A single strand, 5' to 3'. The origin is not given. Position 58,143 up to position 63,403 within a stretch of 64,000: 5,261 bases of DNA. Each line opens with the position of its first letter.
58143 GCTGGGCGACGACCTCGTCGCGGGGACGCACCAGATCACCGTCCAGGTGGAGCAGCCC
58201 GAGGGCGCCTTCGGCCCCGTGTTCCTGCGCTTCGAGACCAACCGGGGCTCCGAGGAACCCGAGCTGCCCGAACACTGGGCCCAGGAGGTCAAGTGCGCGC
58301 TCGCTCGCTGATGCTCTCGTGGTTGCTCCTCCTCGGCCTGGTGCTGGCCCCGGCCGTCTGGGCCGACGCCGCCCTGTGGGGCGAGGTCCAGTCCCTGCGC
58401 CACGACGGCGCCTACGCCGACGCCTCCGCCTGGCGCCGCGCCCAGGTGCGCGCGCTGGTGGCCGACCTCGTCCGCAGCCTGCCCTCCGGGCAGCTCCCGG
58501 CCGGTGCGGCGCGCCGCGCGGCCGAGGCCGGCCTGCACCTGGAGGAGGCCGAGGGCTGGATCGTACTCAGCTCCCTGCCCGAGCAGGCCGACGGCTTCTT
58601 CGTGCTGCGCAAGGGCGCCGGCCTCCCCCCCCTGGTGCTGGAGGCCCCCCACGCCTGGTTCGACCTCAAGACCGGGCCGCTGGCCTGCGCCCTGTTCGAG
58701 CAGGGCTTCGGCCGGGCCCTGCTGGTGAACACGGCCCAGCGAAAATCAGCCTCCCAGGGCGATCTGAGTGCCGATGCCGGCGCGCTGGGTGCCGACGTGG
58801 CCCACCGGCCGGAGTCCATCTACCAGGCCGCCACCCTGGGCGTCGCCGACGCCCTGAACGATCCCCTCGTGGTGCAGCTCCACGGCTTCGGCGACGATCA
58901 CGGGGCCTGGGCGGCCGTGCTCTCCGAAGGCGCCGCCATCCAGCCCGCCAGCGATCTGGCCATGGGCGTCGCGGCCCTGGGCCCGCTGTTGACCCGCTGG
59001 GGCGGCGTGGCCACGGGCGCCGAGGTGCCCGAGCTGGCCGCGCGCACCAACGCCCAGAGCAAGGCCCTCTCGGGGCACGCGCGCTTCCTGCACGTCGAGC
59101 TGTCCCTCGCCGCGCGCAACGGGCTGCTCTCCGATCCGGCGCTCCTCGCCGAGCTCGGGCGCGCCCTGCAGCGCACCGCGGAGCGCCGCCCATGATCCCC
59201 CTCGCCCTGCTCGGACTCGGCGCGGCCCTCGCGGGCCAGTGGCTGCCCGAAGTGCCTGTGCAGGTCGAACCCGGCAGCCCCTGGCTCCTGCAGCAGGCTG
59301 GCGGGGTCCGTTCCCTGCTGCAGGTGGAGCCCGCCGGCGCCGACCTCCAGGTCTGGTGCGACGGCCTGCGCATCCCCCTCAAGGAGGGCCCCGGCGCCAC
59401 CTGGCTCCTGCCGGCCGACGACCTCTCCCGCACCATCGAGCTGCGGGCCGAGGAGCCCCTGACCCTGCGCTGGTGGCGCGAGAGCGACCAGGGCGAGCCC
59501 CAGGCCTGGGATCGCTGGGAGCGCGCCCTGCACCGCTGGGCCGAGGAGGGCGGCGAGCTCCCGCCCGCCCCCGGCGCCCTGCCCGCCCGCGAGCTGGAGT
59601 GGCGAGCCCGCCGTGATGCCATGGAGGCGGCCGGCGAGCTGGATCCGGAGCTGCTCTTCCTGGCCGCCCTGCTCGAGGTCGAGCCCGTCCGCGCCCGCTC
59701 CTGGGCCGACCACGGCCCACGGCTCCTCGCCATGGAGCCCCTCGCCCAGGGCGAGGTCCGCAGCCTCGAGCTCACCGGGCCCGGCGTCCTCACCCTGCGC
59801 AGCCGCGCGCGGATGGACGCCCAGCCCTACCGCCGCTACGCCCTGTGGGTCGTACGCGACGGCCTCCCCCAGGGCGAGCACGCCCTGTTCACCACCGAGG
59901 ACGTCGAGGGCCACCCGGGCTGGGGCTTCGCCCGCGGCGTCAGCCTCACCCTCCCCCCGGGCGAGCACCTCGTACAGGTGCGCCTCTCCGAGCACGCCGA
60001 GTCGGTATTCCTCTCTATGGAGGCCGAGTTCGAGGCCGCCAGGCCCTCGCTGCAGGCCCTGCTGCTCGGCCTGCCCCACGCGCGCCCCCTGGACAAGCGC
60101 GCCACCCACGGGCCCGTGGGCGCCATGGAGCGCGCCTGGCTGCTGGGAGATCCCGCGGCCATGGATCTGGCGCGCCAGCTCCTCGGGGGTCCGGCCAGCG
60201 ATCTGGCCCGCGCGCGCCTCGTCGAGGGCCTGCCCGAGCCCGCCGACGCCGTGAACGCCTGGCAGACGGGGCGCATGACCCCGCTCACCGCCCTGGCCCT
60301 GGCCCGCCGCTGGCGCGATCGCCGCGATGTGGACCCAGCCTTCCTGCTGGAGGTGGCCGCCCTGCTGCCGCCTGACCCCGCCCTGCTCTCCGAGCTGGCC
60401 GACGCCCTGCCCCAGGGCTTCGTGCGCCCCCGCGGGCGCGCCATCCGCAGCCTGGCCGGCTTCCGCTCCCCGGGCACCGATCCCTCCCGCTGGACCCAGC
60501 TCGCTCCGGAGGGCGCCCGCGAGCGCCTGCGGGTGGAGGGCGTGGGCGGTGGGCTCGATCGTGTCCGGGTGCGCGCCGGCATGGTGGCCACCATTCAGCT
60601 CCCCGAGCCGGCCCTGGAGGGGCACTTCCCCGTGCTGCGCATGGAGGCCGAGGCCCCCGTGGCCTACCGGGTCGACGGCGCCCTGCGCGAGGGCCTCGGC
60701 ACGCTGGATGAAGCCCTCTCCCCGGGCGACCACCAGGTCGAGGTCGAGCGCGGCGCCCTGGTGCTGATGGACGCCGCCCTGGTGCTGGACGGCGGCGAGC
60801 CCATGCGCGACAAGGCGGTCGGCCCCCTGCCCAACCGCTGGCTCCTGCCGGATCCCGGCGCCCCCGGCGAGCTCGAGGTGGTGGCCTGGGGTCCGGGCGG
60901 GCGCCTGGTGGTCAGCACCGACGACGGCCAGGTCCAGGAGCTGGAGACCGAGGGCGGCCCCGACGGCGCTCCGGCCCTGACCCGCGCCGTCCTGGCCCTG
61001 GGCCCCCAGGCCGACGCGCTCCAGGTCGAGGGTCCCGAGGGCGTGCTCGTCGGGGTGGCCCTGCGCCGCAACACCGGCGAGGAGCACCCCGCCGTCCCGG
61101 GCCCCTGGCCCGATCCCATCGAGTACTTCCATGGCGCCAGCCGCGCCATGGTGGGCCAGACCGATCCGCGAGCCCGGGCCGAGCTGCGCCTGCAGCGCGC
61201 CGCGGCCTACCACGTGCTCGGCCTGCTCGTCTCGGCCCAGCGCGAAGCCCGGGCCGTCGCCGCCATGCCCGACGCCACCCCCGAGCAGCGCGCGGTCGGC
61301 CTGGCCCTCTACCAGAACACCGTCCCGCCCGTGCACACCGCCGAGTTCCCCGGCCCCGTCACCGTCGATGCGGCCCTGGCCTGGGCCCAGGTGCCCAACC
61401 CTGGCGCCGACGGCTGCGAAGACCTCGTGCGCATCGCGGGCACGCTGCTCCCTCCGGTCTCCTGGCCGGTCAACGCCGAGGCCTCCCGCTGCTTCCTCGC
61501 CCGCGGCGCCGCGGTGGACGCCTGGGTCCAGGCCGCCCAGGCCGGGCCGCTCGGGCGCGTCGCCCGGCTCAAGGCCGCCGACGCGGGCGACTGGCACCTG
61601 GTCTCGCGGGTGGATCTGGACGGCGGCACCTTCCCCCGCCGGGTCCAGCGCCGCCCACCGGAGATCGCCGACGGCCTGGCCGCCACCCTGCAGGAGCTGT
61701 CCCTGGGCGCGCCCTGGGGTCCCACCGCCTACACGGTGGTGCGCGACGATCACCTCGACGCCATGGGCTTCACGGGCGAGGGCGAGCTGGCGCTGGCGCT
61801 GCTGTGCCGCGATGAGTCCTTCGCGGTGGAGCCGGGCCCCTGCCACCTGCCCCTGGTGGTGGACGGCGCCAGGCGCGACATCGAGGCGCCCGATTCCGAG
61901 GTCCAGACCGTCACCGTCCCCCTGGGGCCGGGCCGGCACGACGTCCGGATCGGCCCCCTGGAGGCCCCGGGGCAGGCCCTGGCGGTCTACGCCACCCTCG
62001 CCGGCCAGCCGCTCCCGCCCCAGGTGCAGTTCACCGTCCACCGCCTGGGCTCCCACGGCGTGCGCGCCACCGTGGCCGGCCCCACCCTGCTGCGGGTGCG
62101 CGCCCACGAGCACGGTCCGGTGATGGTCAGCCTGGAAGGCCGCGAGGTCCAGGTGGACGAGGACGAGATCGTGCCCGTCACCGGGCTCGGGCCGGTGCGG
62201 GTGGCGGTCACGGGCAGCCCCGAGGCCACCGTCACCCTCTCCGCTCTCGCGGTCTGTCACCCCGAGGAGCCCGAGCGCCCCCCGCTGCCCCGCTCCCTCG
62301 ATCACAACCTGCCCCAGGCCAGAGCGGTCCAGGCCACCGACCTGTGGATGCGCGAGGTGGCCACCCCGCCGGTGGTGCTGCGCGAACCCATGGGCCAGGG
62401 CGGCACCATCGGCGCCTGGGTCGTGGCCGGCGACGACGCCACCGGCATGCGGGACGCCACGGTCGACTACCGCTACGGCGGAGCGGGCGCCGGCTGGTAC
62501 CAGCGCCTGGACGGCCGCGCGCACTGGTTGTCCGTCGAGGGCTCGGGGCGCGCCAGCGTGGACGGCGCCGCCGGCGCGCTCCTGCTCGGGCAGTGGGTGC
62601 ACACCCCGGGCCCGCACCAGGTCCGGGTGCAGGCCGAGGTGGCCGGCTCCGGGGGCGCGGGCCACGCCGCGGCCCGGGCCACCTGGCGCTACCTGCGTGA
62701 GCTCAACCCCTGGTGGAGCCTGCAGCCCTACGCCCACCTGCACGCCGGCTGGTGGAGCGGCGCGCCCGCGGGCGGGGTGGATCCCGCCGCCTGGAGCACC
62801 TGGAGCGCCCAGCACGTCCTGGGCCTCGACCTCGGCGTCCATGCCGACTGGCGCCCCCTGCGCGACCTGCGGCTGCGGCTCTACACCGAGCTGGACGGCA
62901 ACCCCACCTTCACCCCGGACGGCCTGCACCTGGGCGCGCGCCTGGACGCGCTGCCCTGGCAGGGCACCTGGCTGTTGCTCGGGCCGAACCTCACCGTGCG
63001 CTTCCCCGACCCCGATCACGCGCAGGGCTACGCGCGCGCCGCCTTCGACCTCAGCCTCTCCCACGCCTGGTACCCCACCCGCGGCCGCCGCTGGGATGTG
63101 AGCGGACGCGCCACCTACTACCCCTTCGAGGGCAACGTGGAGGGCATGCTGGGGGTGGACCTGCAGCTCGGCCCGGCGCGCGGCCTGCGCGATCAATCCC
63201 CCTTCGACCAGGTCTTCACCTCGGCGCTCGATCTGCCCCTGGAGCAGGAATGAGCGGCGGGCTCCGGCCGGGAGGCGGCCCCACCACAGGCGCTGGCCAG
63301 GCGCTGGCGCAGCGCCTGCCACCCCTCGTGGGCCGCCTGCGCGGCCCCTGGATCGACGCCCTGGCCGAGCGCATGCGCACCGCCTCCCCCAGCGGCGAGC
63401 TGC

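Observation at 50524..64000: Six-gene coupled operon built around a tandem PgsC/CapC-like membrane protein: possible novel envelope-polymer system lacking a PgsB ligase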

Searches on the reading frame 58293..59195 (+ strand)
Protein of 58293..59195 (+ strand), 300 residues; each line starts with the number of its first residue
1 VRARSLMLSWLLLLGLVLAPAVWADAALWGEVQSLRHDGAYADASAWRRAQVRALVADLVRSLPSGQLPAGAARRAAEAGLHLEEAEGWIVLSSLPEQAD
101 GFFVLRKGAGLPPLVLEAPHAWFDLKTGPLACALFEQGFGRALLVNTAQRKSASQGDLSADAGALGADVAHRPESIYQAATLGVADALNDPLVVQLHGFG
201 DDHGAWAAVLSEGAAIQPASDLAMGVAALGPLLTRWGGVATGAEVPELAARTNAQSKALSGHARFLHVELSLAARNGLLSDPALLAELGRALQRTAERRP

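Call 5: search_protein_families(library=pfam, proteins=[window:58293-59195:+], max_evalue=0.1)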
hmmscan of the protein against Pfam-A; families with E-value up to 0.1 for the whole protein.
window:58293-59195:+ (300 aa): 0 families

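Call 6: search_protein_families(library=ncbifam, proteins=[window:58293-59195:+], max_evalue=0.1)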
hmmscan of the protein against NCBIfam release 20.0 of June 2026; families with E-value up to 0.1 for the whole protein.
window:58293-59195:+ (300 aa): 0 families

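Call 39: find_homologous_proteins(query=window:58293-59195:+)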
Query window:58293-59195:+ (300 aa): 26 proteins with E <= 0.001 among 8000 candidates.
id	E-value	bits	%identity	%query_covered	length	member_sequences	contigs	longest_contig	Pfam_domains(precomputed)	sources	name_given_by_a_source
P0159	2.7e-185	633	100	100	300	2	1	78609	-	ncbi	ncbi:MAG: hypothetical protein ABIO70_19660 [Pseudomonadota bacterium]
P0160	2.6e-143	495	79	90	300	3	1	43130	-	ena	-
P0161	1.3e-110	388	66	91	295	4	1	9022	-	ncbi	-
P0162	6.3e-110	386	67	92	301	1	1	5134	-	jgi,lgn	-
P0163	9.0e-108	378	63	100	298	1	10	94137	-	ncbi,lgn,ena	-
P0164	1.1e-107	378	66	93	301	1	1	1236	-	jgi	jgi:hypothetical protein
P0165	4.6e-107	376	63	94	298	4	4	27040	-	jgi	jgi:hypothetical protein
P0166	2.8e-106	374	64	90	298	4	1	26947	-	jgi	-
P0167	4.5e-105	370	63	91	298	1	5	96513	-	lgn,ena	-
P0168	1.2e-104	368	61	99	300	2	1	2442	-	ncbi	-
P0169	7.6e-103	362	62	91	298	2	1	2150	-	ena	-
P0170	1.9e-102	361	61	91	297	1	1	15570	-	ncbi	-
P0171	7.2e-102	359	60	94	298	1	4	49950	-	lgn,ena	-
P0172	7.8e-102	359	60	99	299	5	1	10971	-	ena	-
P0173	7.3e-101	356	58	100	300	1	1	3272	-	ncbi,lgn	-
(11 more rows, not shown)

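Call 45: search_solved_structures(query=A3, max_evalue=10, show_alignments=2)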
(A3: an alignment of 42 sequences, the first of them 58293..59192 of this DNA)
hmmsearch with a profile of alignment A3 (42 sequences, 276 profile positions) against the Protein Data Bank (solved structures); distinct sequences matched with E-value up to 10: 1.
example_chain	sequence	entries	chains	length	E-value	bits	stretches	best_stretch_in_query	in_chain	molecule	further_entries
1xkw_A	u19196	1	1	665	2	11.1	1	199-247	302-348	Fe(III)-pyochelin receptor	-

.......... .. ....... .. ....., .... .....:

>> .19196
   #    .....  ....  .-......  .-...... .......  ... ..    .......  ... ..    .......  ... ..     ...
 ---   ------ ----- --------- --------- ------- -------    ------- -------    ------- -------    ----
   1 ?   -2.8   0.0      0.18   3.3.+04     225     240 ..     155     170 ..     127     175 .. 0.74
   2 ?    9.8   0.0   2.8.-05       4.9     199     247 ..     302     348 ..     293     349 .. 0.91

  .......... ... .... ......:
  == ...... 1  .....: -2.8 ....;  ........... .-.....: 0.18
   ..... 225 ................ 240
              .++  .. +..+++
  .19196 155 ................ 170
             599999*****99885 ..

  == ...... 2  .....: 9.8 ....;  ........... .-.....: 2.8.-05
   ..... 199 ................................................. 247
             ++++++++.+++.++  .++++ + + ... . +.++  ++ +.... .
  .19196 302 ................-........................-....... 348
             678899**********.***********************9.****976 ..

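Call 60: predict_structure(alignment_id=A4)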
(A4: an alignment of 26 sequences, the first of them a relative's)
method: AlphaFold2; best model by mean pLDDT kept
length: 300 residues; sequences in the alignment: 26
mean_pLDDT: 89.6   pTM: 0.86
mean pLDDT of the five models: 89.6, 89.4, 88.4, 87.6, 79.2
residues with pLDDT >= 90: 221; 70-90: 47; 50-70: 24; < 50: 8
segments of 3 or more residues with pLDDT < 50: 19-25
pLDDT, mean of each block of 10 residues (from residue 1): 68 62 65 90 92 98 96 97 95 90 95 96 95 97 95 67 63 92 97 97 92 93 96 96 95 91 96 97 97 87
secondary structure, 60 per line:
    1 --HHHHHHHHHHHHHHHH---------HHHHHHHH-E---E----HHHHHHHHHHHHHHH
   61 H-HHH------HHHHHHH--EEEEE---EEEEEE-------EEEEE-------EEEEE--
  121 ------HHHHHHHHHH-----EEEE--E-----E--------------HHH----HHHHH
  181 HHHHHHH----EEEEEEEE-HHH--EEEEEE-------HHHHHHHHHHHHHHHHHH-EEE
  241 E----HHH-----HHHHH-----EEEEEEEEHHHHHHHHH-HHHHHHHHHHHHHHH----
elements in order: H3-18 H28-35 H46-61 H72-78 E81-85 E89-94 E102-106 E114-118 H127-136 E142-145 H176-187 E192-199 E206-211 H219-236 E238-241 H254-258 E264-271 H272-280 H282-296

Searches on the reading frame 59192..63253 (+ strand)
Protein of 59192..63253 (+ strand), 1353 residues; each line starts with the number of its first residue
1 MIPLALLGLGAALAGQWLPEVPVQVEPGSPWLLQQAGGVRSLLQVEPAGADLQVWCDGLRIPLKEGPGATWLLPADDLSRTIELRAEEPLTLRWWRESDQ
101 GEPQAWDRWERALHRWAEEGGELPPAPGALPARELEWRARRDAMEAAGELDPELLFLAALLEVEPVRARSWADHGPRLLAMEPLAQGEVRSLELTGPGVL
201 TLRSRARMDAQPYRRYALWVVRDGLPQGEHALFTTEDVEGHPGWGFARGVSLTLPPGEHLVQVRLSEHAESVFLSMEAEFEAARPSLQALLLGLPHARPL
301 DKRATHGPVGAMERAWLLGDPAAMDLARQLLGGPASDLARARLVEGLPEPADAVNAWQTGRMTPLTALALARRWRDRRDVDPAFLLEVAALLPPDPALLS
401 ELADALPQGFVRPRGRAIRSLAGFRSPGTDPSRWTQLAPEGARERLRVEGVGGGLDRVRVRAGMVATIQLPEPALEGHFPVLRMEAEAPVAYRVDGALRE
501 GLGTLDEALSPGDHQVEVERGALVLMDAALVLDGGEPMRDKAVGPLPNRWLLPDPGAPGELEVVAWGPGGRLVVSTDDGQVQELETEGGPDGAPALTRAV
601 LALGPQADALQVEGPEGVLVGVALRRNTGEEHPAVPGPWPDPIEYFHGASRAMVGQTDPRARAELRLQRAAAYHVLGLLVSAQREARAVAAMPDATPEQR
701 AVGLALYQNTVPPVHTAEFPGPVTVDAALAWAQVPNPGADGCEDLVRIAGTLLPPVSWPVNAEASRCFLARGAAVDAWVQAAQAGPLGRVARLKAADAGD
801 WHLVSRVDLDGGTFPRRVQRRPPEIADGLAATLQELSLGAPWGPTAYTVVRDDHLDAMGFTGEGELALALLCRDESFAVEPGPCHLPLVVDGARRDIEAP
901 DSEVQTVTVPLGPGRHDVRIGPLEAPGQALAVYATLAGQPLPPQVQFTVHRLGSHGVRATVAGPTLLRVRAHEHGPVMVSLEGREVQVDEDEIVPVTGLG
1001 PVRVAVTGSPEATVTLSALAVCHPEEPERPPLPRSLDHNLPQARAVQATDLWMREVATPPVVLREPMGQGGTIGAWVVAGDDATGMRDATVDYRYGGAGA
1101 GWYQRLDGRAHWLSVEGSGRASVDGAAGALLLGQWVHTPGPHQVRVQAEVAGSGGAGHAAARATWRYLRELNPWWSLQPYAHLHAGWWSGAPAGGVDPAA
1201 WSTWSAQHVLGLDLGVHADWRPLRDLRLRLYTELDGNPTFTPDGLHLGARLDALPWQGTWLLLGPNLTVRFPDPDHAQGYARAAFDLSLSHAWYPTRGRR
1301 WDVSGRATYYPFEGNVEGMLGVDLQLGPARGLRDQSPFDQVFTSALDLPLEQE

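Call 5: search_protein_families(library=pfam, proteins=[window:59192-63253:+], max_evalue=0.1)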
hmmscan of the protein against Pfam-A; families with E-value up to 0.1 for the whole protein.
window:59192-63253:+ (1353 aa): 0 families

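Call 6: search_protein_families(library=ncbifam, proteins=[window:59192-63253:+], max_evalue=0.1)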
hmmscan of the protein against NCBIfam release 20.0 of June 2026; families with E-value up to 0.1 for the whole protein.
window:59192-63253:+ (1353 aa): 0 families

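Call 7: find_encoding_contigs(protein=window:59192-63253:+, flank=10000, max_places=4)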
Protein window:59192-63253:+ (1353 aa): no gene with exactly this product is on record in the collection.

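Call 55: search_protein_families(library=pfam, alignment_id=A5, max_evalue=1)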
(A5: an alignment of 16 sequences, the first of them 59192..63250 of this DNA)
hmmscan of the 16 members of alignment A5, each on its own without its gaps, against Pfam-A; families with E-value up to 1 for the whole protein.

A. member 1, window:59192-63250:+ (1353 aa): 0 families

B. families by the number of members that match (of 16 scanned): 3 families
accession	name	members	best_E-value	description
PF13371.12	TPR_9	2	0.022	Tetratricopeptide repeat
PF21226.3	MalQ_N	1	0.0096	MalQ N-terminal beta sandwich domain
PF02495.22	TGBp3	1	0.087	Triple gene block 3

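Call 69: search_solved_structures(query=A5, max_evalue=1)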
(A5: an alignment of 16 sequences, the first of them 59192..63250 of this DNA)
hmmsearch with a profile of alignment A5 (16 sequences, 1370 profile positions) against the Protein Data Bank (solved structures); distinct sequences matched with E-value up to 1: 7.
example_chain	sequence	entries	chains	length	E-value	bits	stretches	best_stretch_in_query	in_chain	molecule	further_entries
8bl3_A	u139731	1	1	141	0.00025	22.1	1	897-962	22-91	scIg12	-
8bl6_A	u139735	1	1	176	0.0006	20.9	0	893-928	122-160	dIG14-scdim-EF62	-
6iqq_A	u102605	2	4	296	0.068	14.1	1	644-713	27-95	Lipoprotein NlpI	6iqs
8xud_A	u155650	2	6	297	0.073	14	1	644-713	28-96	Lipoprotein NlpI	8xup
5wql_B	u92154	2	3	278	0.075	13.9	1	645-713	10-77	Lipoprotein NlpI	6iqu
1xnf_A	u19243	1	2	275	0.08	13.8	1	646-713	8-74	Lipoprotein nlpI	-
7skp_A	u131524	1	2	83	0.47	11.3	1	897-928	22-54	De novo synthetic protein DIG14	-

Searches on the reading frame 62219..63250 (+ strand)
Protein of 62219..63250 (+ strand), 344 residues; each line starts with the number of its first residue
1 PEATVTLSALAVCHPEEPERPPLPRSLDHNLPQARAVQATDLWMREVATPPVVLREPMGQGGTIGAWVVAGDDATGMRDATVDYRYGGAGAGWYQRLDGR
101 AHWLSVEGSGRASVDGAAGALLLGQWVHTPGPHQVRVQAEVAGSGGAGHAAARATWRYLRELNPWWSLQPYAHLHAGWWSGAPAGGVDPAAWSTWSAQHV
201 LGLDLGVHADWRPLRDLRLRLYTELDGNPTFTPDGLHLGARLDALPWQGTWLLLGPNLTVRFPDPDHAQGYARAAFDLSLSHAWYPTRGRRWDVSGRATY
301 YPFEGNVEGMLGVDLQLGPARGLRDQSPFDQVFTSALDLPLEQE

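Call 77: search_protein_representatives(protein=window:62219-63250:+)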
Query: 344 residues. Proteins with E-value up to 0.001 (for the whole library): 29; up to 1e-10: 18; up to 1e-30: 11. The best 29 are listed.
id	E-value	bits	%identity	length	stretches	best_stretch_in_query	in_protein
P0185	1.1e-73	265.4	44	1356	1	1-344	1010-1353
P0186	5.1e-70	253.3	45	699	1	4-341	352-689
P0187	4.0e-62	227.3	44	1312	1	1-285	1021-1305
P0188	7.4e-43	163.9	37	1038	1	31-340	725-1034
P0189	4.0e-39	151.6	34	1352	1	31-343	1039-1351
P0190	9.6e-38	147.0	61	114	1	232-343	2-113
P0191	5.9e-35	137.9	34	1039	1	5-342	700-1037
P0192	4.2e-34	135.0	34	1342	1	16-342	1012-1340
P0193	4.4e-33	131.7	34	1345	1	3-342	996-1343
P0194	8.1e-32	127.5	38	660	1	11-343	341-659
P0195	4.7e-31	125.0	35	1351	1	30-343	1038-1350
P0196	1.4e-26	110.3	39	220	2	84-224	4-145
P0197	2.5e-25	106.2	30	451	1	6-319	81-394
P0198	4.0e-24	102.2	42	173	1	181-343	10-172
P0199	1.6e-22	97.0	39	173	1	178-342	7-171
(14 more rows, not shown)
